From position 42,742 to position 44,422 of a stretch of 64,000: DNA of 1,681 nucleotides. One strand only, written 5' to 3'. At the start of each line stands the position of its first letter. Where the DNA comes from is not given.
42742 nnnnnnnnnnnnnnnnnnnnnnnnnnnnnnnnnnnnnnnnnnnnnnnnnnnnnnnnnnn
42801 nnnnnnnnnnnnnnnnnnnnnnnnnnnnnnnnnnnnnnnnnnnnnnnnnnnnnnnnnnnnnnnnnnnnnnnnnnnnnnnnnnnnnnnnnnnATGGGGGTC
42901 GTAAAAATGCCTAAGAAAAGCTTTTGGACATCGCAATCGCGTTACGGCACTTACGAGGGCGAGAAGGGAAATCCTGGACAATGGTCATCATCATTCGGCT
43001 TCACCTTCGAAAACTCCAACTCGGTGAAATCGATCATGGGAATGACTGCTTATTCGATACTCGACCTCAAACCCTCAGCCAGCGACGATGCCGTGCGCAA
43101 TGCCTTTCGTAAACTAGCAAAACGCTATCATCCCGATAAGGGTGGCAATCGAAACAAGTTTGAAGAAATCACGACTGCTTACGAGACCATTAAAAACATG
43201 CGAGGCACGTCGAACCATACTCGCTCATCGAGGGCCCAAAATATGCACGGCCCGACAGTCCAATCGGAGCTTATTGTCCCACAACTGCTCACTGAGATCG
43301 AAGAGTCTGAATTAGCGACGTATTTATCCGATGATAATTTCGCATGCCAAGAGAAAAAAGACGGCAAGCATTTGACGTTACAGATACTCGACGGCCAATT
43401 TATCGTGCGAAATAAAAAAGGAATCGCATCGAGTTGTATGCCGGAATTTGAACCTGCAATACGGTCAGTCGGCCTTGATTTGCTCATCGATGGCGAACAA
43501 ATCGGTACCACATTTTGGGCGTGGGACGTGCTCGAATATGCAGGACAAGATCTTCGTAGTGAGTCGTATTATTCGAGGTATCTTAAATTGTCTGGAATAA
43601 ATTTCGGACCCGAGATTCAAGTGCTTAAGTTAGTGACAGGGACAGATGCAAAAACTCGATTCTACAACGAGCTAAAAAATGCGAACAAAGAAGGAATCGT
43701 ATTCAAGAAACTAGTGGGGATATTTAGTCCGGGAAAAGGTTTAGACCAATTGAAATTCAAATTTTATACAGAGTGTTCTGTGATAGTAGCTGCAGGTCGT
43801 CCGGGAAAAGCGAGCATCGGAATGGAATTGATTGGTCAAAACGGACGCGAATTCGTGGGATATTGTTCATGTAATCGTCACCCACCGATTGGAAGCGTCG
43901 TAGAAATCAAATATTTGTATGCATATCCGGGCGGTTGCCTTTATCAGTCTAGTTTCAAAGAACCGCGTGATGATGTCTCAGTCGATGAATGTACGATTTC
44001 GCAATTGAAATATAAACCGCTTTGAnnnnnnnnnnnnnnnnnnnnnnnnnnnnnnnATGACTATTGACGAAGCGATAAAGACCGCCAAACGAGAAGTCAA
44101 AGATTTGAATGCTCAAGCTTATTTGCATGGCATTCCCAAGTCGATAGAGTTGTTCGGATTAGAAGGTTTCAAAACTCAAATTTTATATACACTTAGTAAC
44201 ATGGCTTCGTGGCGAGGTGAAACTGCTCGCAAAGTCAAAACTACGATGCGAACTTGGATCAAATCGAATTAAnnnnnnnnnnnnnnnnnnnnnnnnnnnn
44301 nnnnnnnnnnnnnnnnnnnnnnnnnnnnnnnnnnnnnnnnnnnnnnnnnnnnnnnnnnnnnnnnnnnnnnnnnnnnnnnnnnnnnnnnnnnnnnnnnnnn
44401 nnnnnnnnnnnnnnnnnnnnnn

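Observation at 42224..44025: DnaJ J-domain fused to a minimal ligase, next to a SWIM zinc finger, with a second ligase paralog bearing KxNG instead of KxDG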

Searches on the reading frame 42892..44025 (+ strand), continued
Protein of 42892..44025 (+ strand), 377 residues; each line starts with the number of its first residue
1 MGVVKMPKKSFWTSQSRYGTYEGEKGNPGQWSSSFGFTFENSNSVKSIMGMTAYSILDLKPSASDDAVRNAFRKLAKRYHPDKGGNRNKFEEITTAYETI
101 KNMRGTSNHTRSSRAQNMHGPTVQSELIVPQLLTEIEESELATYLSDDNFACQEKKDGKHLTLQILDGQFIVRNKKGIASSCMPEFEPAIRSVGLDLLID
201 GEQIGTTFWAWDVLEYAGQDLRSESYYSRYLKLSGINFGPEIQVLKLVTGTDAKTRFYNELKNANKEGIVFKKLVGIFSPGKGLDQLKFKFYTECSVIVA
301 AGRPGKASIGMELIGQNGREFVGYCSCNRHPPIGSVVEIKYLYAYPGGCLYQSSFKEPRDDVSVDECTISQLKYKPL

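Call 85: find_encoding_contigs(protein=P0103, flank=8000, max_places=2)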
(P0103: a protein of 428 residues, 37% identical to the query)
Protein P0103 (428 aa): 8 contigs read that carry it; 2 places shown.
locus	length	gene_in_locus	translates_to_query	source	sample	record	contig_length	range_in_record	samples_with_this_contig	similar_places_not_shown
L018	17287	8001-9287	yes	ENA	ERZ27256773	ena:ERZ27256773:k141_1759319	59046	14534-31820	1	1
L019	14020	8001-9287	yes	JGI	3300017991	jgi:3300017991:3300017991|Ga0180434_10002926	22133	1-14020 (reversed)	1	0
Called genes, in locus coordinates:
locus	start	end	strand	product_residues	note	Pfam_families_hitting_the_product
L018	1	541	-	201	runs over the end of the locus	-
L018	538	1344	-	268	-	PF10263:SprT-like (faint)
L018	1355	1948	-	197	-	-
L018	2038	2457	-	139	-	-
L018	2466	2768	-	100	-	-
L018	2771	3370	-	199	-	PF00149:Metallophos (weak), PF12850:Metallophos_2 (weak)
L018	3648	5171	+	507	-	PF00004:AAA, PF17862:AAA_lid_3 (weak)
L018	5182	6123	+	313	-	PF11348:DUF3150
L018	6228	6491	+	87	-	-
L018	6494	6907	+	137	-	PF06868:DUF1257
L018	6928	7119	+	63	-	PF11211:DUF2997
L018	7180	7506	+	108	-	-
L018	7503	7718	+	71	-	-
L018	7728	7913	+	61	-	-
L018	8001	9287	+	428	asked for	PF01068:DNA_ligase_A_M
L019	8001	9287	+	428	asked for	PF01068:DNA_ligase_A_M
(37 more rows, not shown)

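Call 91: find_related_loci(query=A2, collection=viral_contigs, flank=3000)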
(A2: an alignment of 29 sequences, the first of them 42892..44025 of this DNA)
Query A2 (377 aa) in viral_contigs; peptide patterns used: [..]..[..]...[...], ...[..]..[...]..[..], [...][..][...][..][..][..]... (x = any residue, [..] = any of these).
155 stretches matched a pattern; 56 encode a relative of the query (tblastn E <= 1e-3); 56 distinct loci.
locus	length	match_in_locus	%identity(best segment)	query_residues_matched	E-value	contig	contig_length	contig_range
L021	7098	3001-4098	52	8-375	7e-121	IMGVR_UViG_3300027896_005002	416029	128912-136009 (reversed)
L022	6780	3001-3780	46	122-375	1e-61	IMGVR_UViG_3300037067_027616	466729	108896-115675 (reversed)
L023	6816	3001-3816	38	111-375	1e-45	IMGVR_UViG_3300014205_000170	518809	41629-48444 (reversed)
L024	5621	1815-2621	36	116-375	7e-44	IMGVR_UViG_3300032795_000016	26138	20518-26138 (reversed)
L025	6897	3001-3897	34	86-375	1e-42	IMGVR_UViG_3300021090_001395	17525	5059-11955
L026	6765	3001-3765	37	127-375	6e-43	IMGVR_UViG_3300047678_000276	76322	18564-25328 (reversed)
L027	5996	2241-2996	37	130-377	4e-42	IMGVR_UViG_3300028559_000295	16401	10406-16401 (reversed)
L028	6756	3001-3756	37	130-377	4e-42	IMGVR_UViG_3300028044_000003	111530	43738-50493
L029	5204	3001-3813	37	120-375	3e-42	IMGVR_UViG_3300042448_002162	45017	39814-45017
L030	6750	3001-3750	38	130-375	9e-42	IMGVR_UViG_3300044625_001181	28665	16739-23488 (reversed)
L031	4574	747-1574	36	120-375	2e-40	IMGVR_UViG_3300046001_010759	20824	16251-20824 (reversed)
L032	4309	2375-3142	35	128-375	8e-40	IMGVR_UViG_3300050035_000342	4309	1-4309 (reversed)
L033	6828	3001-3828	36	120-375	6e-40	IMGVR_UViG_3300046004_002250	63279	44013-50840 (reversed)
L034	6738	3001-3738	36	132-375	3e-37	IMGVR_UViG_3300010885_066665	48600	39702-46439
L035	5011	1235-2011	35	128-377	8e-37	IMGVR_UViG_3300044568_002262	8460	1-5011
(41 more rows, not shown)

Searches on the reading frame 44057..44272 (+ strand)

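Call 3: search_protein_families(library=pfam, proteins=[window:44057-44272:+], max_evalue=1)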
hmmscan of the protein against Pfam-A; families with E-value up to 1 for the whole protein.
window:44057-44272:+ (71 aa): 0 families

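Call 4: search_protein_families(library=phrogs, proteins=[window:44057-44272:+], max_evalue=0.01)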
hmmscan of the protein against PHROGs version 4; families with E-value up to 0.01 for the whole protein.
window:44057-44272:+ (71 aa): 1 family
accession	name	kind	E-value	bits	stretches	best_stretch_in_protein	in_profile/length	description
phrog_13953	-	unknown function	0.0064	17.5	1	32-69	100-137/137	-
